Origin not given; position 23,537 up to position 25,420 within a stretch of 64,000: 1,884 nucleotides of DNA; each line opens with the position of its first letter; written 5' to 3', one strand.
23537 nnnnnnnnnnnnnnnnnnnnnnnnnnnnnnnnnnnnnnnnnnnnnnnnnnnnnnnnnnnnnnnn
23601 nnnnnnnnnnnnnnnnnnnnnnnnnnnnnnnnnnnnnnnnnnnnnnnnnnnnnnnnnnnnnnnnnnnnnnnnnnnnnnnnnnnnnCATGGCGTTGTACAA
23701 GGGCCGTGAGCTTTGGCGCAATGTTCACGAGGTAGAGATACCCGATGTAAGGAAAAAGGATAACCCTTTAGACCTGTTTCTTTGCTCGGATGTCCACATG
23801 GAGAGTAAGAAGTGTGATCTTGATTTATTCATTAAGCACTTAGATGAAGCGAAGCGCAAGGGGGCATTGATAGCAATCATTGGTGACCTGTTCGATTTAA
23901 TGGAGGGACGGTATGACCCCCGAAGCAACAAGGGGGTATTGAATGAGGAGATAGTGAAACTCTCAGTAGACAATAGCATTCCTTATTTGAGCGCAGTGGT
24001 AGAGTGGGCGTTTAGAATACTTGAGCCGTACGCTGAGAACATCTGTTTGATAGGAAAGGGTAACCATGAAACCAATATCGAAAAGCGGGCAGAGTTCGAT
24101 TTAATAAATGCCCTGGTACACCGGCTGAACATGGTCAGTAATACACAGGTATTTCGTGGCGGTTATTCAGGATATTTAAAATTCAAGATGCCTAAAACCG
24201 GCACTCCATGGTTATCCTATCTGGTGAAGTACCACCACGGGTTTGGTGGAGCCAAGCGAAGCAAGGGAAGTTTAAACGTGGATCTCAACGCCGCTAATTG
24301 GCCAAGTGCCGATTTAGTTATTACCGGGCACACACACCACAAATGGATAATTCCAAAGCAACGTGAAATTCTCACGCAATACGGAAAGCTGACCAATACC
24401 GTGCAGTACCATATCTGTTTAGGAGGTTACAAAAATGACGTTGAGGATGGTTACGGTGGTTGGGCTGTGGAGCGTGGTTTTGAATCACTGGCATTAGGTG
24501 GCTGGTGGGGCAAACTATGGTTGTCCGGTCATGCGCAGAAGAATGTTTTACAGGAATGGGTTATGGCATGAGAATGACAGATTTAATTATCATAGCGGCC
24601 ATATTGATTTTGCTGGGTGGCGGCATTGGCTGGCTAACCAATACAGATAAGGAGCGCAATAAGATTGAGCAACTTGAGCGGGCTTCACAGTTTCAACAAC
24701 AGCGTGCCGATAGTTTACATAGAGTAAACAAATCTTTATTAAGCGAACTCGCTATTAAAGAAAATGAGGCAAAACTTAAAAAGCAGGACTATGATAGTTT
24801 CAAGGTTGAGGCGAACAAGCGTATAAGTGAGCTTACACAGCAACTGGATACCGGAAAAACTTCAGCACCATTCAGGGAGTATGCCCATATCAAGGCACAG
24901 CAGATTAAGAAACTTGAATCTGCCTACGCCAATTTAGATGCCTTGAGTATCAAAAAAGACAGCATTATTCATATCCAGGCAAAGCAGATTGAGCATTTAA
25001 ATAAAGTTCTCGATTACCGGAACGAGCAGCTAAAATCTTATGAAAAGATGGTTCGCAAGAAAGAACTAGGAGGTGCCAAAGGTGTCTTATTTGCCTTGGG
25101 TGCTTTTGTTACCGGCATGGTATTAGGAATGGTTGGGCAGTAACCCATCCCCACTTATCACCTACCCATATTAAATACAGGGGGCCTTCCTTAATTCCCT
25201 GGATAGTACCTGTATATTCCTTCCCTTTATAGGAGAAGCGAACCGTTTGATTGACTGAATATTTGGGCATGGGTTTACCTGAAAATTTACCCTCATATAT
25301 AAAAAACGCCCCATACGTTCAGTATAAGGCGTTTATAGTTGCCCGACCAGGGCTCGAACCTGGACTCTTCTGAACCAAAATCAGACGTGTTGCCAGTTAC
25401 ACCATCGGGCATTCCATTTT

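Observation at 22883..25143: Post-lysin accessory block at the prophage end: metallophosphoesterase plus membrane proteins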

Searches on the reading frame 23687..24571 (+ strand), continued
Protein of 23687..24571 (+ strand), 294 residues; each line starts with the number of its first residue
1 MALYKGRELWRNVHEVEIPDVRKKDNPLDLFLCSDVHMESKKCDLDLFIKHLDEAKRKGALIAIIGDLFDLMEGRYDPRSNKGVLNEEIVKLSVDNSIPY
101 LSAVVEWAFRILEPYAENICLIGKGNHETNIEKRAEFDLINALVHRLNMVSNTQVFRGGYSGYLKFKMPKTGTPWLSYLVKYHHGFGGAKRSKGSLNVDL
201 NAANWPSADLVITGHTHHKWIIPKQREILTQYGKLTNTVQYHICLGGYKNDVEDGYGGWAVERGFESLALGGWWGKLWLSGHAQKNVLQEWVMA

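Call 78: search_protein_families(library=pfam, proteins=[P0153, P0239, P0113, P0122, P0124, P0134, P0159, P0185, P0211, P0236], max_evalue=0.01)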
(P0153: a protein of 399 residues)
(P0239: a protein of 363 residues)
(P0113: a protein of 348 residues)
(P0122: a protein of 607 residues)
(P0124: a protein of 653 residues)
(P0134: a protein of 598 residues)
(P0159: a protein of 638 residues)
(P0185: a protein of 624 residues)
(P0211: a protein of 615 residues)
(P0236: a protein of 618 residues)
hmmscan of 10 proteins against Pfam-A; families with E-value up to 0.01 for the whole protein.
P0153 (399 aa): 1 family
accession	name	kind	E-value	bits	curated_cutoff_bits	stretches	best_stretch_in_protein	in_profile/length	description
PF13384.12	HTH_23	-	0.00055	20.1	24.6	1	8-44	4-40/50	Homeodomain-like domain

P0239 (363 aa): 1 family
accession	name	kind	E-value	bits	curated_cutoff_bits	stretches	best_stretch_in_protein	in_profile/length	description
PF00149.33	Metallophos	-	0.0023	18.9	21.5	1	104-287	1-190/191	Calcineurin-like phosphoesterase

P0113 (348 aa): 0 families

P0122 (607 aa): 1 family
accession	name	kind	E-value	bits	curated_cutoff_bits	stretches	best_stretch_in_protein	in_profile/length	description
PF14528.11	LAGLIDADG_3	-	2.8e-06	28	22.5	1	426-489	4-72/82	LAGLIDADG-like domain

P0124 (653 aa): 2 families
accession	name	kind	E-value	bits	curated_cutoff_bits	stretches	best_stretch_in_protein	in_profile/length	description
PF14528.11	LAGLIDADG_3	-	1.2e-06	29.1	22.5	1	345-411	6-74/82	LAGLIDADG-like domain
PF00149.33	Metallophos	-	9.5e-05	23.3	21.5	1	37-146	3-93/191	Calcineurin-like phosphoesterase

P0134 (598 aa): 1 family
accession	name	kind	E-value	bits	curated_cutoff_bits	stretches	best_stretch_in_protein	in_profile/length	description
PF13403.11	Hint_2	-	0.0044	17.9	28.4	0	213-255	2-44/147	Hint domain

P0159 (638 aa): 4 families
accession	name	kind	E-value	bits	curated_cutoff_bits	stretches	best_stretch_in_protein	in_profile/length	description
PF14528.11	LAGLIDADG_3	-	3.5e-06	27.6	22.5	0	433-493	2-64/82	LAGLIDADG-like domain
PF00149.33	Metallophos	-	0.0026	18.7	21.5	1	27-205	6-189/191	Calcineurin-like phosphoesterase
PF01079.26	Hint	-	0.0044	17.1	29.7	1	203-312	9-121/213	Hint module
PF13403.11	Hint_2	-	0.0093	16.8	28.4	0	207-250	2-45/147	Hint domain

P0185 (624 aa): 1 family
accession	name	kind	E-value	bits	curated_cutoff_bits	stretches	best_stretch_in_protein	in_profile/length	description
PF14528.11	LAGLIDADG_3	-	0.00029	21.5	22.5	0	254-288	10-48/82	LAGLIDADG-like domain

P0211 (615 aa): 3 families
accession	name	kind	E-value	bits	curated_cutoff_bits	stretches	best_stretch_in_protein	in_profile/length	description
PF00149.33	Metallophos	-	1.4e-05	26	21.5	1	23-142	3-103/191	Calcineurin-like phosphoesterase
PF14890.11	Intein_splicing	-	5e-05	23.6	35.8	1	133-435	13-152/155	Intein splicing domain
PF14528.11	LAGLIDADG_3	-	0.00061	20.4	22.5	0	237-293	10-69/82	LAGLIDADG-like domain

P0236 (618 aa): 1 family
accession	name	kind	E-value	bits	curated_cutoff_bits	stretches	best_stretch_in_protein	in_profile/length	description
PF14528.11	LAGLIDADG_3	-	0.00077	20.1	22.5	0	240-282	7-49/82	LAGLIDADG-like domain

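Call 83: get_annotated_region(hit=H3, flank=5000)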
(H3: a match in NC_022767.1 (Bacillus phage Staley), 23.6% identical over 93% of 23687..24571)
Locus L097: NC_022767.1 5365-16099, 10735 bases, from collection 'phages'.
description: Bacillus phage Staley, complete genome.
organism: Bacillus phage Staley (NCBI taxid 1406792)
taxonomy: Viruses; Duplodnaviria; Heunggongvirae; Uroviricota; Caudoviricetes; Slashvirus; Slashvirus staley
host: Bacillus megaterium Km; source: -; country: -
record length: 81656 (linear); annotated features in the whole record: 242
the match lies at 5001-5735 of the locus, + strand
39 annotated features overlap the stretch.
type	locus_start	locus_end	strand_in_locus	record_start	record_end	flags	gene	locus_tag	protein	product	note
CDS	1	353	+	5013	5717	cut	-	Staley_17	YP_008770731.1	hypothetical protein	-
regulatory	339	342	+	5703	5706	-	-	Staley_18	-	ribosome_binding_site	-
CDS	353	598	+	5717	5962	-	-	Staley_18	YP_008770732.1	hypothetical protein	-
regulatory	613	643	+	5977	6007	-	-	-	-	terminator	-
regulatory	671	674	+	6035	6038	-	-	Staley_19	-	ribosome_binding_site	-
CDS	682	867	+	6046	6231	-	-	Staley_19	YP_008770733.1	hypothetical protein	-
regulatory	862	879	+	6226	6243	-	-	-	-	terminator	-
regulatory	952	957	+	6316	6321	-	-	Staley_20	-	ribosome_binding_site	-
CDS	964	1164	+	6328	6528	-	-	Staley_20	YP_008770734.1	hypothetical protein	-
regulatory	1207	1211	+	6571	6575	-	-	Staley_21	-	ribosome_binding_site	-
CDS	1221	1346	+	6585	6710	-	-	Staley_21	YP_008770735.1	hypothetical protein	-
regulatory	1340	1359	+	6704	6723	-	-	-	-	terminator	-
regulatory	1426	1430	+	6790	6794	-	-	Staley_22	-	ribosome_binding_site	-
CDS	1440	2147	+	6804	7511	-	-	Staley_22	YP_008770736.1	hypothetical protein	-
regulatory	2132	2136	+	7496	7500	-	-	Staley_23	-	ribosome_binding_site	-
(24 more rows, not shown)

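Call 84: get_annotated_region(hit=H9, flank=5000)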
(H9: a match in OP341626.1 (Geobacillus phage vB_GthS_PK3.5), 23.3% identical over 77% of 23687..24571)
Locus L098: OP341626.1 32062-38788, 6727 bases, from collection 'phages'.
description: Geobacillus phage vB_GthS_PK3.5, complete genome.
organism: Geobacillus phage vB_GthS_PK3.5 (NCBI taxid 2985564)
taxonomy: Viruses; Duplodnaviria; Heunggongvirae; Uroviricota; Caudoviricetes
host: Geobacillus thermodenitrificans; source: compost heaps; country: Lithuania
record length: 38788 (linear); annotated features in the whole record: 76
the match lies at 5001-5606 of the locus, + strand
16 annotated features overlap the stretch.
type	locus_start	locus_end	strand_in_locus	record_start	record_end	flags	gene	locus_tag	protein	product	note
CDS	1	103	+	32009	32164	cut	-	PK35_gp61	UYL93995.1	hypothetical protein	-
CDS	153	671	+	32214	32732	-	-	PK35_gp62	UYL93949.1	holliday junction resolvase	-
CDS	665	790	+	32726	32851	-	-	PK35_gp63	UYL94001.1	hypothetical protein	-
CDS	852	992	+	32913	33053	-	-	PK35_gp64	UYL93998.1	hypothetical protein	-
CDS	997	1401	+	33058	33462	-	-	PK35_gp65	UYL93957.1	hypothetical protein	-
CDS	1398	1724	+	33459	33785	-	-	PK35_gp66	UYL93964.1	hypothetical protein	DUF1599 domain-containing protein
CDS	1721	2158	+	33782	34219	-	-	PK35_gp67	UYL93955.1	RinA family transcriptional regulator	-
CDS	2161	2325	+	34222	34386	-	-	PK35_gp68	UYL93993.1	hypothetical protein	-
CDS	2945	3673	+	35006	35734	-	-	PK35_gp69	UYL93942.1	DNA methyltransferase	-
CDS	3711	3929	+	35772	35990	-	-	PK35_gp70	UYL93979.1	hypothetical protein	-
CDS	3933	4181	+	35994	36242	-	-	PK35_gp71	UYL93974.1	hypothetical protein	-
CDS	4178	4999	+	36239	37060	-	-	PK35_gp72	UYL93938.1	DNA-methyltransferase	-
CDS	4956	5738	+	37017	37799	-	-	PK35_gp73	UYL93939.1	metallophosphoesterase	-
CDS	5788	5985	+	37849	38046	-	-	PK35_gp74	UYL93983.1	hypothetical protein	-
CDS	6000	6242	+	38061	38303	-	-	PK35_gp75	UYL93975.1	hypothetical protein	-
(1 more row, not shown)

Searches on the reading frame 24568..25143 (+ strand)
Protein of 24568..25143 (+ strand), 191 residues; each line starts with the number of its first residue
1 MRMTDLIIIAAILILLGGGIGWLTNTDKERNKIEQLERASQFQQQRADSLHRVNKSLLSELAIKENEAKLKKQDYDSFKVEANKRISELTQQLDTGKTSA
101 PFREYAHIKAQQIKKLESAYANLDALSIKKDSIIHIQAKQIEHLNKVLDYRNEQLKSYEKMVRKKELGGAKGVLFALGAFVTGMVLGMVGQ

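Call 3: search_protein_families(library=pfam, proteins=[window:24568-25143:+], max_evalue=0.1)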
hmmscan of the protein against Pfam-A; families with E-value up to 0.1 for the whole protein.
window:24568-25143:+ (191 aa): 3 families
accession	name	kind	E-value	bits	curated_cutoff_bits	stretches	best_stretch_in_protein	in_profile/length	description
PF11694.13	DUF3290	-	0.0033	17.8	31.3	1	2-72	45-114/144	Protein of unknown function (DUF3290)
PF11129.13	EIAV_Rev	-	0.056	14.1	25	0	33-79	61-103/134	Rev protein of equine infectious anaemia virus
PF05873.17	Mt_ATP-synt_D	-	0.094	13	27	1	65-105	89-129/154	ATP synthase D chain, mitochondrial (ATP5H)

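Call 4: search_protein_families(library=phrogs, proteins=[window:24568-25143:+], max_evalue=0.1)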
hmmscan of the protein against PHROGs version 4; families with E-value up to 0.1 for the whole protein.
window:24568-25143:+ (191 aa): 4 families
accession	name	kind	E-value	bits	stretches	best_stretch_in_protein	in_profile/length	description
phrog_739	-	lysis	0.0016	19.7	1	7-95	9-91/122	Rz-like spanin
phrog_214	-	lysis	0.0039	18.1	1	8-67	10-67/176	Rz-like spanin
phrog_736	-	unknown function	0.067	14.3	0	7-60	17-49/112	-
phrog_4571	-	unknown function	0.085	13.7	0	31-162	96-221/289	-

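Call 46: find_homologous_proteins(query=window:24568-25143:+, max_evalue=0.01)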
Query window:24568-25143:+ (191 aa): 1 proteins with E <= 0.01 among 223 candidates.
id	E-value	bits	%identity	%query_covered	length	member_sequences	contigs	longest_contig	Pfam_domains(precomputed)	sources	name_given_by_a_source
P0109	1.4e-114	398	100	100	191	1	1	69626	-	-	-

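Call 63: search_protein_families(library=padloc, proteins=[window:24568-25143:+], max_evalue=0.01)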
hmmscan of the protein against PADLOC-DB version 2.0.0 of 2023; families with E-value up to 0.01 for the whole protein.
window:24568-25143:+ (191 aa): 0 families

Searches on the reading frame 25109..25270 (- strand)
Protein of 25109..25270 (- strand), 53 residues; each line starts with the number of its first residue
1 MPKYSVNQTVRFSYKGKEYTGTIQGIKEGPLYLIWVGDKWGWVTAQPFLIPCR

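Call 3: search_protein_families(library=pfam, proteins=[window:25109-25270:-], max_evalue=0.1)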
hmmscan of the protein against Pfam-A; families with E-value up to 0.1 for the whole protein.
window:25109-25270:- (53 aa): 1 family
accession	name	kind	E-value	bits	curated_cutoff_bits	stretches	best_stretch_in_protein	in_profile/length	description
PF02237.23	BPL_C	-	0.055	13.8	21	1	7-26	3-22/48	Biotin protein ligase C terminal domain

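Call 4: search_protein_families(library=phrogs, proteins=[window:25109-25270:-], max_evalue=0.1)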
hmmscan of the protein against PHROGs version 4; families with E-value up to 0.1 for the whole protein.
window:25109-25270:- (53 aa): 0 families
